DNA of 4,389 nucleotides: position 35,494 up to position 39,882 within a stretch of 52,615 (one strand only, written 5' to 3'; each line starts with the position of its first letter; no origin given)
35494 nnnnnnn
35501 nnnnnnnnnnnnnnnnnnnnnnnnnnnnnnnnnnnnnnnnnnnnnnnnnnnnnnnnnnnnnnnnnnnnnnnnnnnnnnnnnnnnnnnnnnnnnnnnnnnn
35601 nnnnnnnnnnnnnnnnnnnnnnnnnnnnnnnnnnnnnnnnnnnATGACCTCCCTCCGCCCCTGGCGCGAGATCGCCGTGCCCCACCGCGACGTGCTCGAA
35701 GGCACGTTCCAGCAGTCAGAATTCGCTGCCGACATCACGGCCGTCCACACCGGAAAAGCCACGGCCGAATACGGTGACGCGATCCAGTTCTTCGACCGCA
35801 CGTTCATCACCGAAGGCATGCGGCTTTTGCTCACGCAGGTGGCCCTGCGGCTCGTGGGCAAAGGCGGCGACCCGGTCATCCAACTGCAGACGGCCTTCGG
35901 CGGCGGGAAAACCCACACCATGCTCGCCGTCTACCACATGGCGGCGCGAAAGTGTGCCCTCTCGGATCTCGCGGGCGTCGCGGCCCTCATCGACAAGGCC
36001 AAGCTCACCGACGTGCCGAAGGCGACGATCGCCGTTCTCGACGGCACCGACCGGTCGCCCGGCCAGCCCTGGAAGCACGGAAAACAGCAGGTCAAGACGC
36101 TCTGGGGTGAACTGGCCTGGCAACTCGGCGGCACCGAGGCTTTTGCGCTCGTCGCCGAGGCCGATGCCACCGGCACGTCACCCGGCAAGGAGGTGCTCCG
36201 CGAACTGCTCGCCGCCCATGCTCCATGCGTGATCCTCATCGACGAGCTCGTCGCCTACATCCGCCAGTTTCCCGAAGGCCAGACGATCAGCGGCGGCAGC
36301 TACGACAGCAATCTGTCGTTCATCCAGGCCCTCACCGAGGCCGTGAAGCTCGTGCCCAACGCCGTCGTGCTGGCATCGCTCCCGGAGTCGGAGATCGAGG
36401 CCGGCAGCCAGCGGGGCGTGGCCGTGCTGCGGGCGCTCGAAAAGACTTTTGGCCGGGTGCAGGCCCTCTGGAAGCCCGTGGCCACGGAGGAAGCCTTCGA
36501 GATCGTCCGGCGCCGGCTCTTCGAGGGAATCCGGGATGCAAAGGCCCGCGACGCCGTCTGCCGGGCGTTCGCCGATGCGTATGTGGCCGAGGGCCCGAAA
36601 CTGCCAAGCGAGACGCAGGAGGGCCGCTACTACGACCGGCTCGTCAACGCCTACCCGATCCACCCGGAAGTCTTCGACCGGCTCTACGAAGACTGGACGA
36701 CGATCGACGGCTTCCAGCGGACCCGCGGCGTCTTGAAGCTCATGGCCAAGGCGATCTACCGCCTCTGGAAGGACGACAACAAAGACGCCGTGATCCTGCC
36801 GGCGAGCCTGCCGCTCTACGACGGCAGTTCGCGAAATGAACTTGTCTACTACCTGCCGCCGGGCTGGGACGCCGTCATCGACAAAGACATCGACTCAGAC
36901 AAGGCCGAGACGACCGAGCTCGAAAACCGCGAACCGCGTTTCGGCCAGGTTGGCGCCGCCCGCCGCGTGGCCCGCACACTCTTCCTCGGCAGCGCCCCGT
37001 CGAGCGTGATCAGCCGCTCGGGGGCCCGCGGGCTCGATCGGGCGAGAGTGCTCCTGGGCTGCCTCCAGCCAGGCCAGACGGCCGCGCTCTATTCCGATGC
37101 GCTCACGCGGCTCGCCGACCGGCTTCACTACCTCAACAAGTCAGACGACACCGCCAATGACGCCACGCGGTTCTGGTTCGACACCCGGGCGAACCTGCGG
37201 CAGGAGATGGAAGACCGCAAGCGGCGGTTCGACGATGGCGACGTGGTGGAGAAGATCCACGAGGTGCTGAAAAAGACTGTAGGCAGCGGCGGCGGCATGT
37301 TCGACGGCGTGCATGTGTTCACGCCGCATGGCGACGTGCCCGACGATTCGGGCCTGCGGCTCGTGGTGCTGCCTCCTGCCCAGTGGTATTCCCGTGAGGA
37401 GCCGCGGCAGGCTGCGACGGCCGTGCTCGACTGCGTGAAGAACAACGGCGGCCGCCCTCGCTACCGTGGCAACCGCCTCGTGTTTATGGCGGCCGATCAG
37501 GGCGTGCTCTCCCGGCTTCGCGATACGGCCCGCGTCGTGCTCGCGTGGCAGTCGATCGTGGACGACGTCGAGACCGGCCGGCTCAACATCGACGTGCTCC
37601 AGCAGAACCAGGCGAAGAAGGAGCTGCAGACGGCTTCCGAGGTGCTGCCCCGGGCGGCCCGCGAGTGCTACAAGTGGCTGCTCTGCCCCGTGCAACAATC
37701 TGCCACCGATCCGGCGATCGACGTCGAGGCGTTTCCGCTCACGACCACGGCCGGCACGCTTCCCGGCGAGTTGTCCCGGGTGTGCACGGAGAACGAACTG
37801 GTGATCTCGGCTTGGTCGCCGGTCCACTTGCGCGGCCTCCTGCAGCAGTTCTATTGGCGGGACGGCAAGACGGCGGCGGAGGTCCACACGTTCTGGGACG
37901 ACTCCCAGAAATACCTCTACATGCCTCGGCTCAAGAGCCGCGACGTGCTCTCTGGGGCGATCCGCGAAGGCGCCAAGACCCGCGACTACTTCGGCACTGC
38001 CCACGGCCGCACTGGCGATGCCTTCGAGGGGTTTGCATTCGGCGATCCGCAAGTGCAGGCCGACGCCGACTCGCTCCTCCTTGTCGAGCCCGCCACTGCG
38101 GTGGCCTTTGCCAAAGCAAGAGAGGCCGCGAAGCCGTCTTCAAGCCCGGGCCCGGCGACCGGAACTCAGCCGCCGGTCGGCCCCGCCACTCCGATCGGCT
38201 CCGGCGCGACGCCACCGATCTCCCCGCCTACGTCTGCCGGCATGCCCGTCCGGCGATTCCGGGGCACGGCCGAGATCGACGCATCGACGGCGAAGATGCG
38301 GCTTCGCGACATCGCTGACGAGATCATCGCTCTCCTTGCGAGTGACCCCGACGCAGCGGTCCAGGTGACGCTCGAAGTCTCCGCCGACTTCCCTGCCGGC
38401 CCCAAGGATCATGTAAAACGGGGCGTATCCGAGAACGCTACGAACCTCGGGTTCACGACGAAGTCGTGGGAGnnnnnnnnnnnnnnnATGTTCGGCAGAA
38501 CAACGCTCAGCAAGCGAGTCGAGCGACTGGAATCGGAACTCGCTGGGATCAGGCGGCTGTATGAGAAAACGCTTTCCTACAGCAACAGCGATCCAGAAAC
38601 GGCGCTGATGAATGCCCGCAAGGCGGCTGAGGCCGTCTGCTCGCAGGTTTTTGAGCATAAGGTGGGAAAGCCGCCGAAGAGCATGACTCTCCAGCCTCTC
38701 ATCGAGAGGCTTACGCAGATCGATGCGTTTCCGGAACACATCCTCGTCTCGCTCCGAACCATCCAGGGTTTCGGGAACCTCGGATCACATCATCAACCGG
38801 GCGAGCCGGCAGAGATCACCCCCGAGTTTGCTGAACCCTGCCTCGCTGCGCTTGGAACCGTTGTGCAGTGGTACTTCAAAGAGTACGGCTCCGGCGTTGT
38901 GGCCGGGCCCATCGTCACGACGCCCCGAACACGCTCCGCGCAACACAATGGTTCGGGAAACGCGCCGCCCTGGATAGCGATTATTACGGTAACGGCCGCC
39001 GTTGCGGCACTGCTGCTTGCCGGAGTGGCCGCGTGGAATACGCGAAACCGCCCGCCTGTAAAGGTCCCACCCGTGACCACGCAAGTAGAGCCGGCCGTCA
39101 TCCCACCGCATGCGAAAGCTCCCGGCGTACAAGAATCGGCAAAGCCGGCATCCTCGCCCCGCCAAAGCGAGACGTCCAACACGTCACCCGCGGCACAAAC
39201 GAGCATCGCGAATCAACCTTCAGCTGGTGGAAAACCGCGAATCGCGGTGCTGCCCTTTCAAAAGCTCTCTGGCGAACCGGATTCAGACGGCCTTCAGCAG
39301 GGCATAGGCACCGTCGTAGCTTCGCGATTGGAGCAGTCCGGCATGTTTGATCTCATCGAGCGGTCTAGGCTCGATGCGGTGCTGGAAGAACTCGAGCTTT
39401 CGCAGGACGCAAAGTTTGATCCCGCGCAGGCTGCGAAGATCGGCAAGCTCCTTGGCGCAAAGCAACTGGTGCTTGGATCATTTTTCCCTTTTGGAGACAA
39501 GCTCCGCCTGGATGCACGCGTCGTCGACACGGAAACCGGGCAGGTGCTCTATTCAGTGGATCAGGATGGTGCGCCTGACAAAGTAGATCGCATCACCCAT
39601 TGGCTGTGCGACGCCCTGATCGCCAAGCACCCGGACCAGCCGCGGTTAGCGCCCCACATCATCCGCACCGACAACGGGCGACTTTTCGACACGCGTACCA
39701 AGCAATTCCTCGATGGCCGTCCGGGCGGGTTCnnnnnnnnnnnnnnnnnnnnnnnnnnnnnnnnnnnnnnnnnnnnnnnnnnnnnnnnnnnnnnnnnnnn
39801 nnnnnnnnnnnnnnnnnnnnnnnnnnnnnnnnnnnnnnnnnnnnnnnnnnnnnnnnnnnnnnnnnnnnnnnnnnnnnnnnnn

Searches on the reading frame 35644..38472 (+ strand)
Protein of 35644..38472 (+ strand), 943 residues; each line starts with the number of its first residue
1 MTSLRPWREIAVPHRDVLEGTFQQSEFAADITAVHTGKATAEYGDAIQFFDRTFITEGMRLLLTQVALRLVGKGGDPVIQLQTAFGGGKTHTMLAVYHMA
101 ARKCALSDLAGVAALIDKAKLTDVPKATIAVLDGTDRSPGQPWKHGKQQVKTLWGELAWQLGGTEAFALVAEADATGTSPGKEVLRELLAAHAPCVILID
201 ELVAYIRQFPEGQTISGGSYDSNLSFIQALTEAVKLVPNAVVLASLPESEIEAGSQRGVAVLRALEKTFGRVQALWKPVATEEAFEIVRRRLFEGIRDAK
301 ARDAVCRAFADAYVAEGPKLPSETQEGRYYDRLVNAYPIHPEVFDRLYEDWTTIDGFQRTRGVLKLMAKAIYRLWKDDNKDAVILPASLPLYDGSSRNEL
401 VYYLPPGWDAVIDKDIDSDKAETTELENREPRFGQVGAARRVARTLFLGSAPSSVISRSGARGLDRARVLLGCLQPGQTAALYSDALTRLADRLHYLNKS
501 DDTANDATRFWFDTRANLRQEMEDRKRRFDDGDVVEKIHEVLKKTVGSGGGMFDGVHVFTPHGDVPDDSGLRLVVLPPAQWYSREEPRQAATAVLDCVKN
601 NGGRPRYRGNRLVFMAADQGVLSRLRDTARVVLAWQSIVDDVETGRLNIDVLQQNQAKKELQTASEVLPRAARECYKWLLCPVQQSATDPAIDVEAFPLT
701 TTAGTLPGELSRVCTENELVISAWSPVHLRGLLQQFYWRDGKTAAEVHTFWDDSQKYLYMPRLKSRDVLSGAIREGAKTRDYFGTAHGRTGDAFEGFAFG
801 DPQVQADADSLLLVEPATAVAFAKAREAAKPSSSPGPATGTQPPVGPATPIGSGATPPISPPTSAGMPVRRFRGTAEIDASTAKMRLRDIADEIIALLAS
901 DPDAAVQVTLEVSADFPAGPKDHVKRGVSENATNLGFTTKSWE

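Call 67: search_protein_families(library=padloc, proteins=[window:35644-38472:+], max_evalue=0.01)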
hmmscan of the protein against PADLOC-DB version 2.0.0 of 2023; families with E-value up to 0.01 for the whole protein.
window:35644-38472:+ (943 aa): 2 families
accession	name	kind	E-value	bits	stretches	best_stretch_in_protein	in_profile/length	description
PDLC00662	HmaC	-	0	1415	1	3-943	2-940/941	AAA+ ATPase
PDLC02192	DUF499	-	7.7e-43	144.5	1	45-566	34-527/1022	-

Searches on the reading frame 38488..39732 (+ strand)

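Call 67: search_protein_families(library=padloc, proteins=[window:38488-39732:+], max_evalue=0.01)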
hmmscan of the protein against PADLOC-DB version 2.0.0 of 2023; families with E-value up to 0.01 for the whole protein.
window:38488-39732:+ (415 aa): 1 family
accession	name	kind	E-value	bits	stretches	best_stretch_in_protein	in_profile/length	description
PDLC04472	PDC-M16A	-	1.2e-05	21.9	1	12-153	7-144/930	-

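Call 71: search_protein_families(library=pfam, proteins=[window:38488-39732:+], max_evalue=0.01)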
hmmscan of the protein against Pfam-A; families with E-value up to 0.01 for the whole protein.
window:38488-39732:+ (415 aa): 4 families
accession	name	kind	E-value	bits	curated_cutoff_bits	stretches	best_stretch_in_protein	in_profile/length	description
PF03783.19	CsgG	-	5e-19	68.9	20.8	1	243-337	3-103/210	Curli production assembly/transport component CsgG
PF04052.18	TolB_N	-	3.1e-06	27.7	22.4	1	249-352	12-104/106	TolB amino-terminal domain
PF13643.11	DUF4145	-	2e-05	25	23.1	1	29-113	4-78/88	Domain of unknown function (DUF4145)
PF13036.11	LpoB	-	0.00024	21.4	22.3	1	278-332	55-110/147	Peptidoglycan-synthase activator LpoB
